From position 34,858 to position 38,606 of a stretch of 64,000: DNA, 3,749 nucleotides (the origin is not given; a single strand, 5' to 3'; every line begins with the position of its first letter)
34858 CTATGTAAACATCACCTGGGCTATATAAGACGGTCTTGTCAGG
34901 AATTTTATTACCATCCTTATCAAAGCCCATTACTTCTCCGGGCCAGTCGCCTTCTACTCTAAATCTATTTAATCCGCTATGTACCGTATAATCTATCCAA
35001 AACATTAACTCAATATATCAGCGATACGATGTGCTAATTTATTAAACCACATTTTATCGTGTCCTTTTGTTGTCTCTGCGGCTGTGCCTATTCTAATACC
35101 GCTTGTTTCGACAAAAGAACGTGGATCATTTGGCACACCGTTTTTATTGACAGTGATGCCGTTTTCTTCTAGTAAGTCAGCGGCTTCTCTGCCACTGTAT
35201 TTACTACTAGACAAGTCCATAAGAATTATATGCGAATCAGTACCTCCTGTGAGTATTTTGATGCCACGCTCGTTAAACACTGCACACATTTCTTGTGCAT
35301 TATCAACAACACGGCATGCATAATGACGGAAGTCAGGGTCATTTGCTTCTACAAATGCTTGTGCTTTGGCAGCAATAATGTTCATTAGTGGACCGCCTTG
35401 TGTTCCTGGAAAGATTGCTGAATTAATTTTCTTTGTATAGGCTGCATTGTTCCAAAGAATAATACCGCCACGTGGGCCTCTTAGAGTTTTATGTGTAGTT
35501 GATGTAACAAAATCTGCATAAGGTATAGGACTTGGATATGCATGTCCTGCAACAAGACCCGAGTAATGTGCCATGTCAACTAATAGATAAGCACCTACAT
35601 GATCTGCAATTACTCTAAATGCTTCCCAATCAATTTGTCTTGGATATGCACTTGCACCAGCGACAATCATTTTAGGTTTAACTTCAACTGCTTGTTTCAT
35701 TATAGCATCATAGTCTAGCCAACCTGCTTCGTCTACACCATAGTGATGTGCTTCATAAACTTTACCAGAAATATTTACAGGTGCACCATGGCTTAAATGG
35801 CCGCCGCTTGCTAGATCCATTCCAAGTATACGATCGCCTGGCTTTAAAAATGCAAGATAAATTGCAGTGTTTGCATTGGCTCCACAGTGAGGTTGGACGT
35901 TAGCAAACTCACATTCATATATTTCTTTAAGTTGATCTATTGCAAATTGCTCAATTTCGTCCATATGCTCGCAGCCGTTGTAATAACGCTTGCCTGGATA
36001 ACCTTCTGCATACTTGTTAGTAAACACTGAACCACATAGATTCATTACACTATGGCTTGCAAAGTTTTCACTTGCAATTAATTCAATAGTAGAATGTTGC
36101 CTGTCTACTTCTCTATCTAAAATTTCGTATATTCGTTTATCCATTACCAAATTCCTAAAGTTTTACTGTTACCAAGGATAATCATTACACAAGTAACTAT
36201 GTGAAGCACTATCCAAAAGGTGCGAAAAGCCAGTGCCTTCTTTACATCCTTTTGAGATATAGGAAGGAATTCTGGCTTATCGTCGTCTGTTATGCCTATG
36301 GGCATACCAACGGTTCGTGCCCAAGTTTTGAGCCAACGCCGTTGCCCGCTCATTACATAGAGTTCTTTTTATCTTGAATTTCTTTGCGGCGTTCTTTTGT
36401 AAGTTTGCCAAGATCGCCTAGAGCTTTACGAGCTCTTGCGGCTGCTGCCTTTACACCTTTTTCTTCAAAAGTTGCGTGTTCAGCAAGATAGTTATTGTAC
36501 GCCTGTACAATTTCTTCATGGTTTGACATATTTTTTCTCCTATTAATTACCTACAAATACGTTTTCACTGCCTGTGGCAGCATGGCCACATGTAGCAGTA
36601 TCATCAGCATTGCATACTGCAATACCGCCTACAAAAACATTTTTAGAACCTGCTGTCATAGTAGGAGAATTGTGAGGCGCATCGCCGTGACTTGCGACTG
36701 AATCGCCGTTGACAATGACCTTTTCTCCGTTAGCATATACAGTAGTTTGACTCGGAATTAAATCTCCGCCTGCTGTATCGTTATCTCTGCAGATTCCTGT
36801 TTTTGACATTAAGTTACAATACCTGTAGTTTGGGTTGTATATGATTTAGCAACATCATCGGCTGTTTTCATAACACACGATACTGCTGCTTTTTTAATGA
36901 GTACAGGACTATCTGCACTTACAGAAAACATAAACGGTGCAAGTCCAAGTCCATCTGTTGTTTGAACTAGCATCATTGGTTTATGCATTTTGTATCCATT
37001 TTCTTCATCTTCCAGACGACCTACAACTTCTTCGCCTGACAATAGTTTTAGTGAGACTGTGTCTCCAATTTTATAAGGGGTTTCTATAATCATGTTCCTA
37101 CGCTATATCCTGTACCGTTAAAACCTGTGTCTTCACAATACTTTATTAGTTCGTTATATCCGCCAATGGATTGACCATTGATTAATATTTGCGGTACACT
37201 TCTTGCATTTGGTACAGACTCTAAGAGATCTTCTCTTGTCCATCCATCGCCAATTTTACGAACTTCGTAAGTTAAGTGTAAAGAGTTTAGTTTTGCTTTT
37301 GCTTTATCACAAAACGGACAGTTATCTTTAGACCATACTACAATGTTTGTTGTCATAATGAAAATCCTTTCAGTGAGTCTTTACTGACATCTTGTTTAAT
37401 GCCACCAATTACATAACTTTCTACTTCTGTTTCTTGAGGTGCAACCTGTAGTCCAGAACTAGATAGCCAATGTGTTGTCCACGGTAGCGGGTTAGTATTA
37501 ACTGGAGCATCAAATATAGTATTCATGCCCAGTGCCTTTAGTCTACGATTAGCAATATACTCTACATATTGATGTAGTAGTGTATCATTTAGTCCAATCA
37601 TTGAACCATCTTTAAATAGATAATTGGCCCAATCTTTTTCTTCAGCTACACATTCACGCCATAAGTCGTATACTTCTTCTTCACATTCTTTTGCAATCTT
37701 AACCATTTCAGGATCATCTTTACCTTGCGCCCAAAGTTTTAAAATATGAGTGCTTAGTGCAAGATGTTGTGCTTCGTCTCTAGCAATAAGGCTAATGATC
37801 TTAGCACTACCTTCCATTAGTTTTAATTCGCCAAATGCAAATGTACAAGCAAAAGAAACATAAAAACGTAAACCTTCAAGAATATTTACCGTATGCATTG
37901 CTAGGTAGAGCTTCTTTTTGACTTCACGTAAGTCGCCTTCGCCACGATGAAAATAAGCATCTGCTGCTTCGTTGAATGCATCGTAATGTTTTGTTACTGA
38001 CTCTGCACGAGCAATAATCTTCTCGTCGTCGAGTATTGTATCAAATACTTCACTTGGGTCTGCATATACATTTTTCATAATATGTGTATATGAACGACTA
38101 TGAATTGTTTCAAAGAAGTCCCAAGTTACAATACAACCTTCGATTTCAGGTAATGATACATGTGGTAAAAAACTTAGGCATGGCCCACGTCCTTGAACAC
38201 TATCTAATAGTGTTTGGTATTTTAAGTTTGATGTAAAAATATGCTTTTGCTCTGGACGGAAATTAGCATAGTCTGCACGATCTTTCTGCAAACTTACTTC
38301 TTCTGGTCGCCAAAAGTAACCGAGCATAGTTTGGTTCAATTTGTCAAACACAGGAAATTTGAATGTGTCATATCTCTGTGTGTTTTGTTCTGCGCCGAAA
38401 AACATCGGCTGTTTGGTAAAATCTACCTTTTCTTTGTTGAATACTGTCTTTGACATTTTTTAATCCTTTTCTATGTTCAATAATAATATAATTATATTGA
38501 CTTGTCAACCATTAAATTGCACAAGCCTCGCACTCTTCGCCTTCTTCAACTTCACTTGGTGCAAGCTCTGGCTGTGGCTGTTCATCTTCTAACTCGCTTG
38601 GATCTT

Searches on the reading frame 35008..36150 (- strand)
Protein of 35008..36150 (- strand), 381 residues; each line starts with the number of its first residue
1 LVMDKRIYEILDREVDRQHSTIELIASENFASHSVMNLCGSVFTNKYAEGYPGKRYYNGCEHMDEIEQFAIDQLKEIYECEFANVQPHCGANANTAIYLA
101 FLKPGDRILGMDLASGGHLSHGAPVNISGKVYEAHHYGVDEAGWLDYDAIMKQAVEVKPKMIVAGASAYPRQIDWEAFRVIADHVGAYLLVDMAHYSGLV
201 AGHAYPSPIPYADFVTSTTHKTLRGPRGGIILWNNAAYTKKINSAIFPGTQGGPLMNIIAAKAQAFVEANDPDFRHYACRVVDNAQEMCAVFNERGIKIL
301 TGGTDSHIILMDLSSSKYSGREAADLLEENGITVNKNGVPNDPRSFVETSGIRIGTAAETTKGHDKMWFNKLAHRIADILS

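Call 15: search_protein_families(library=phrogs, proteins=[window:35008-36150:-], max_evalue=0.00001)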
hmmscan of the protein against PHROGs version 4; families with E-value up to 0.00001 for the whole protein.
window:35008-36150:- (381 aa): 1 family
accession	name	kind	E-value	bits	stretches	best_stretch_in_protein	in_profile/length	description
phrog_9968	-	other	1.1e-165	552.8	1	3-380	6-384/412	methyltransferase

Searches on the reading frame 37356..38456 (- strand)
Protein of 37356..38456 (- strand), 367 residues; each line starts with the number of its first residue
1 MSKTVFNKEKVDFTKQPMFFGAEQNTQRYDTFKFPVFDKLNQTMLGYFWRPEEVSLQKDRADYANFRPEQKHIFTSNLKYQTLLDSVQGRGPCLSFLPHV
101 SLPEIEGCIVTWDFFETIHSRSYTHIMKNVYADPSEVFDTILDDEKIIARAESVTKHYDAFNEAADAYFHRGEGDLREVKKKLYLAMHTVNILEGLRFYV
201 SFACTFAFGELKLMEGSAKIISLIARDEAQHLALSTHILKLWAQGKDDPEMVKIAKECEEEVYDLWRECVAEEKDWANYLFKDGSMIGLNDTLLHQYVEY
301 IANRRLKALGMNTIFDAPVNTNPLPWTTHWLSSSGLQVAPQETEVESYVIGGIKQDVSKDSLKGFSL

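Call 15: search_protein_families(library=phrogs, proteins=[window:37356-38456:-], max_evalue=0.00001)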
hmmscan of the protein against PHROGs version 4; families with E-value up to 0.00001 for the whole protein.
window:37356-38456:- (367 aa): 4 families
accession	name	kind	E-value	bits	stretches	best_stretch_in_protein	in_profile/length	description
phrog_86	-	DNA, RNA and nucleotide metabolism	3e-154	515.5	1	1-366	42-402/504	ribonucleoside diphosphate reductase small subunit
phrog_10582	-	DNA, RNA and nucleotide metabolism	2e-65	221.5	1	1-161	1-161/255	ribonucleotide reductase class Ia beta subunit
phrog_8368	-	DNA, RNA and nucleotide metabolism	3.6e-47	161.2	1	214-362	1-149/156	aerobic NDP reductase small subunit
phrog_24856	-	DNA, RNA and nucleotide metabolism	5.3e-11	43.6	1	29-224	14-194/195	ribonucleotide reductase class Ia beta subunit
